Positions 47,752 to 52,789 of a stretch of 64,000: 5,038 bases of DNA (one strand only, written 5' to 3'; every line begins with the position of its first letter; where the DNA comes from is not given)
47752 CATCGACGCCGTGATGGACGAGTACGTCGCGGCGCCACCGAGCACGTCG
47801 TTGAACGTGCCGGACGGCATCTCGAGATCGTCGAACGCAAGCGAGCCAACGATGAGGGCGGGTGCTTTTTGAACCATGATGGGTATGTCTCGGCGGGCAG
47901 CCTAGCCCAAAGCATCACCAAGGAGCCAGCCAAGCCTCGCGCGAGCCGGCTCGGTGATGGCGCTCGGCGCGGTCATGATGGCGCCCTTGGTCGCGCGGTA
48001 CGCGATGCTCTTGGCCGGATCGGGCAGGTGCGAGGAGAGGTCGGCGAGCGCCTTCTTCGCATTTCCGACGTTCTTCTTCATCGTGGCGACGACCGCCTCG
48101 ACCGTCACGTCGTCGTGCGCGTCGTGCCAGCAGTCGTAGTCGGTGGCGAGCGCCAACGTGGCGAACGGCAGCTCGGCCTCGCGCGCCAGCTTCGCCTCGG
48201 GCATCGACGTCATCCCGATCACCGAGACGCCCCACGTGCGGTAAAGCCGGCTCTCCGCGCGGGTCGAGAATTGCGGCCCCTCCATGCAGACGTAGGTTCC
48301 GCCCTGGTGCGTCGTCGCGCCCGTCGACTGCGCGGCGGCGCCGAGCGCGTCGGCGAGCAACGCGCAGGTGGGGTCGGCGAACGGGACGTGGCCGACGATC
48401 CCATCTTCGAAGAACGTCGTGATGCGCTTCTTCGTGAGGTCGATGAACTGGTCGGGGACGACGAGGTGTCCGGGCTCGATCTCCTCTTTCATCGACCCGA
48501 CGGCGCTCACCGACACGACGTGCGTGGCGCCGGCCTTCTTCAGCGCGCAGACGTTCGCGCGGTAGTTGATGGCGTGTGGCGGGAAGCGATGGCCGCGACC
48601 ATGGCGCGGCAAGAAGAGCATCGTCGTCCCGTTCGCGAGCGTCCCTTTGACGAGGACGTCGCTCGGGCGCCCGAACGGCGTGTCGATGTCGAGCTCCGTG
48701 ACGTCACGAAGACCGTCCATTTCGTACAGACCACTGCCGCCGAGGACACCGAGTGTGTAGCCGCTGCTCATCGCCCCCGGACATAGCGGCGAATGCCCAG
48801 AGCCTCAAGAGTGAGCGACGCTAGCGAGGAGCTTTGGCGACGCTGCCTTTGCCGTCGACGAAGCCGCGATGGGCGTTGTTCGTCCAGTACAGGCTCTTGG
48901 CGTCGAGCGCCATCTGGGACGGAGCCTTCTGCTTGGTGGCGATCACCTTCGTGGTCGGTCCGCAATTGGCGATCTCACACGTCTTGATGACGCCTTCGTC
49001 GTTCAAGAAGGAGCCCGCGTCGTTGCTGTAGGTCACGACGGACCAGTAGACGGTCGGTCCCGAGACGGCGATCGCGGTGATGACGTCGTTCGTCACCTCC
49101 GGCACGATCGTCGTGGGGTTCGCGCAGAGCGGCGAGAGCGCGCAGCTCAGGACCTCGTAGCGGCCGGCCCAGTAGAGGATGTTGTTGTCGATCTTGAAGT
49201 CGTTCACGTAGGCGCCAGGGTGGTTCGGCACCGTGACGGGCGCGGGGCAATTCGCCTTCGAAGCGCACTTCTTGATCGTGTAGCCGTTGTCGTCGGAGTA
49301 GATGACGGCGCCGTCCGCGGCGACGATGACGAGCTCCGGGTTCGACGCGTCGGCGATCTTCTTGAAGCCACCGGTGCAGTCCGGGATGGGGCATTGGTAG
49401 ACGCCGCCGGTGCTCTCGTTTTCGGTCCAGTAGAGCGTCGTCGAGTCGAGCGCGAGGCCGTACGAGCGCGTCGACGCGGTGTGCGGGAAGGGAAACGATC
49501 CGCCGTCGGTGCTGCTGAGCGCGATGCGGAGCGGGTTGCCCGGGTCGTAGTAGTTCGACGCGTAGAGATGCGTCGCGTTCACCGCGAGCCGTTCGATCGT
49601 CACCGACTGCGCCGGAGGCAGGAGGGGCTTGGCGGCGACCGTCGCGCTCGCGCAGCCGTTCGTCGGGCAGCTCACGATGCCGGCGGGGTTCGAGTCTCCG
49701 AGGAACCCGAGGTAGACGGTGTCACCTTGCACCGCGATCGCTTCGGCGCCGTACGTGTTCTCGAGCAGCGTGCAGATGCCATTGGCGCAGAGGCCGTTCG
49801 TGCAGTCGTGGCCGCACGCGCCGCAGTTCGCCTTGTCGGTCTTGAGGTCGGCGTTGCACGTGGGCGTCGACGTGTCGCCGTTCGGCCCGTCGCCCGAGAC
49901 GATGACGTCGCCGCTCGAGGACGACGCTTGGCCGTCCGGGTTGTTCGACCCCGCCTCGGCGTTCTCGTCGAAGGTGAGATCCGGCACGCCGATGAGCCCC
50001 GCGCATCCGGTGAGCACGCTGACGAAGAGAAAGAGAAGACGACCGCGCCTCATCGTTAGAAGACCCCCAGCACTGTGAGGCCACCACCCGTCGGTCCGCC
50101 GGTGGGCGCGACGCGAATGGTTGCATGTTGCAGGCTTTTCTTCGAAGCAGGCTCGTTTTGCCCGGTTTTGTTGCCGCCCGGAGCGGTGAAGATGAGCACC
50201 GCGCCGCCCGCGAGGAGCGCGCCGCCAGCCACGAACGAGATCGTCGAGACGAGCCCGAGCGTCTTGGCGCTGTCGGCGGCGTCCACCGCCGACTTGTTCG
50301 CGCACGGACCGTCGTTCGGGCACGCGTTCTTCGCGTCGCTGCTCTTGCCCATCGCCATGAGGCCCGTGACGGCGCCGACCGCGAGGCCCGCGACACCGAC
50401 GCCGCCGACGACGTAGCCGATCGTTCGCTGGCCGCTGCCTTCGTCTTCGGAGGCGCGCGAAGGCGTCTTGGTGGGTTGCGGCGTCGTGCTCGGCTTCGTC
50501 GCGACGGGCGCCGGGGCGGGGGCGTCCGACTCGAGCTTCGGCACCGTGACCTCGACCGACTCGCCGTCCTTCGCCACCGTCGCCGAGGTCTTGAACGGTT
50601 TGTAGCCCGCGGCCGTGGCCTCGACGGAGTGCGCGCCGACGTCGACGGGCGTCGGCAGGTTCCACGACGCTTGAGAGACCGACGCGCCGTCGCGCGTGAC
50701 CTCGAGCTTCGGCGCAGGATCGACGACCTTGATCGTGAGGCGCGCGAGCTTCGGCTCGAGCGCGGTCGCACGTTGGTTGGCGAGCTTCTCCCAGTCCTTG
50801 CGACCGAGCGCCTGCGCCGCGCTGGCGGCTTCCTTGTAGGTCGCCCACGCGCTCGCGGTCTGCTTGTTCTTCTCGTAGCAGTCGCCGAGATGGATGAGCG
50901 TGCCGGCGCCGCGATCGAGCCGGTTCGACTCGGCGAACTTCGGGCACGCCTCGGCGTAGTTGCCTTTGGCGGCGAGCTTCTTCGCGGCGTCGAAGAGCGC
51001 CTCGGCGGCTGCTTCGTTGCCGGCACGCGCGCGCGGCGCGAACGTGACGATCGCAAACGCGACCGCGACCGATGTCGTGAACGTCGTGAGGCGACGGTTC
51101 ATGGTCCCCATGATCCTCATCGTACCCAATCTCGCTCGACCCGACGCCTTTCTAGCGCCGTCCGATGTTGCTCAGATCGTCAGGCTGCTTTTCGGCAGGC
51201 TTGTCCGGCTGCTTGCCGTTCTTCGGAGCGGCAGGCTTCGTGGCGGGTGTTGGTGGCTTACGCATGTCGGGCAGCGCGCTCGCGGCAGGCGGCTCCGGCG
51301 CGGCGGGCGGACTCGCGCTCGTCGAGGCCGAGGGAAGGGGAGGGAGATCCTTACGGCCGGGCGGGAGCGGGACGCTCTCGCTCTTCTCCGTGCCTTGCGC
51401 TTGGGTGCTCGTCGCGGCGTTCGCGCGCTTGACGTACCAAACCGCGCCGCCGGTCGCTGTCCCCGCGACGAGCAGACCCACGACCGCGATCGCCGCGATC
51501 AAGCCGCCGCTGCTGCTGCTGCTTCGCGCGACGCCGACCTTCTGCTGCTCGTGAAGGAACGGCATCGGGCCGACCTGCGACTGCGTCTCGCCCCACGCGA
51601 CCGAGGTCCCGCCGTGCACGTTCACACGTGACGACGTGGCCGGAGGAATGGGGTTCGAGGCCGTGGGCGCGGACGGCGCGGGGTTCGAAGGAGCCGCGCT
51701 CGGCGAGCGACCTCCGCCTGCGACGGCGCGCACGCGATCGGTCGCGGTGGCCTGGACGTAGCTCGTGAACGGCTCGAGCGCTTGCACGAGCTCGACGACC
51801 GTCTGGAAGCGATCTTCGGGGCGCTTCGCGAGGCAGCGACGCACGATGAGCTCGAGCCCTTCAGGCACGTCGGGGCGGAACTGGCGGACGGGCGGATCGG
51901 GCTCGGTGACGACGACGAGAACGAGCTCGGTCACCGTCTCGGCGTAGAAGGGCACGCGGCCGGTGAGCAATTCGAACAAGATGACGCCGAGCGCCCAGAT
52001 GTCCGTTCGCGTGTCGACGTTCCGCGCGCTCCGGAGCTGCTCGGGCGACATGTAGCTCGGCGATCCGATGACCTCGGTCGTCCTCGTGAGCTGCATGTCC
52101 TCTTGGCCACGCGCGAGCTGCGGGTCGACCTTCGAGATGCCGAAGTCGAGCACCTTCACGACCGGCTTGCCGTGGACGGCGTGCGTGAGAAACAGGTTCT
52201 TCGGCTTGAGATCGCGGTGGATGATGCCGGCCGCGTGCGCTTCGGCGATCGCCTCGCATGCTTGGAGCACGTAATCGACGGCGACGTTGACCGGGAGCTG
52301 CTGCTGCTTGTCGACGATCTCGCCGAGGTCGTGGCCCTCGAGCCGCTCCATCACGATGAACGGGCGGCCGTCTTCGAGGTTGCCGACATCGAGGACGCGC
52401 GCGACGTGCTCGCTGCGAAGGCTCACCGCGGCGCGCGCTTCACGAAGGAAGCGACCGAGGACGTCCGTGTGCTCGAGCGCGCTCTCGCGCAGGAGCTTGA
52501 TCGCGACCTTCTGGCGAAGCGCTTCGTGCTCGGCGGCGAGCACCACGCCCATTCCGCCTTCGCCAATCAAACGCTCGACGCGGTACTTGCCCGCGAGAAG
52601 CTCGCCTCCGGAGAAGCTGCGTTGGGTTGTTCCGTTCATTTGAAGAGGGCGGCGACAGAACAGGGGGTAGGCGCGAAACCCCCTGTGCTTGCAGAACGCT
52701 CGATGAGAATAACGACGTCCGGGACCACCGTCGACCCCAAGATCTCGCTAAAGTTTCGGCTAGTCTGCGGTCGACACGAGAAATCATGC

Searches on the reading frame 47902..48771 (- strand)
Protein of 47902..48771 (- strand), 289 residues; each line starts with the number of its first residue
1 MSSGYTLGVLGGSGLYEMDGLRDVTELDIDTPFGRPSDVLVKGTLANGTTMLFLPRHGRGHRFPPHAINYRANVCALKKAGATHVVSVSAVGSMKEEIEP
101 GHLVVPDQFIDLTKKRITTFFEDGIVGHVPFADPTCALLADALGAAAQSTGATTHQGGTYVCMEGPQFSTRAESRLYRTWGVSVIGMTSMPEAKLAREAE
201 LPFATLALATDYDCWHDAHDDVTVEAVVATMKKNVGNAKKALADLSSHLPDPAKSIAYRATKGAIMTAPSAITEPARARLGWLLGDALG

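Call 26: search_protein_families(library=pfam, proteins=[window:47902-48771:-], max_evalue=0.01)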
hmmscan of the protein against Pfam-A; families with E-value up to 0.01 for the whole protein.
window:47902-48771:- (289 aa): 1 family
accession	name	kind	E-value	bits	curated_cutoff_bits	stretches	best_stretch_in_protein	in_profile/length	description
PF01048.26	PNP_UDP_1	-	8.3e-48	163.2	25.1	1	7-244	2-230/233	Phosphorylase superfamily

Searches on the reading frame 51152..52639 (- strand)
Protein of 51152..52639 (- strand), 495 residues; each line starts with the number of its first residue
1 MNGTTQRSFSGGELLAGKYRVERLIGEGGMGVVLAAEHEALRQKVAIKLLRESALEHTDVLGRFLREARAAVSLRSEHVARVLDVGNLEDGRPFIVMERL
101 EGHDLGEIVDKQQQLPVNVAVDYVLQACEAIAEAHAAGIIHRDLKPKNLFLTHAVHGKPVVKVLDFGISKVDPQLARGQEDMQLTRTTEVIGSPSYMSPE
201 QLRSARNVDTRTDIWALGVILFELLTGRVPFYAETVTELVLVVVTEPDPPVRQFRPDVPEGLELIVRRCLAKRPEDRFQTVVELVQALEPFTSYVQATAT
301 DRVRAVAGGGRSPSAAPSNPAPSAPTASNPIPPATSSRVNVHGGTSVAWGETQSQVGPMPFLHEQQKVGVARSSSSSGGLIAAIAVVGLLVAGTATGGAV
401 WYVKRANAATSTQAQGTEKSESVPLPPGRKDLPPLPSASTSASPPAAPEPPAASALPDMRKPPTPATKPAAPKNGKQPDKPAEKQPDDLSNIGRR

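Call 80: search_protein_families(library=pfam, proteins=[window:51152-52639:-], max_evalue=0.001)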
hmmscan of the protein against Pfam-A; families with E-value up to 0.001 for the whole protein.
window:51152-52639:- (495 aa): 4 families
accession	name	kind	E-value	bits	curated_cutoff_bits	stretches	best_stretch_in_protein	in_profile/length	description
PF00069.31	Pkinase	-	1e-44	153.4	31.7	1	19-279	1-253/263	Protein kinase domain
PF07714.23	PK_Tyr_Ser-Thr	-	1.4e-31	110.2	23.1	1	21-279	3-250/258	Protein tyrosine and serine/threonine kinase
PF06293.20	Kdo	-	8.8e-07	29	21.3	1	87-167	87-167/207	Lipopolysaccharide kinase (Kdo/WaaP) family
PF01636.29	APH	-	1.4e-06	28.7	23.2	0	124-173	154-201/239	Phosphotransferase enzyme family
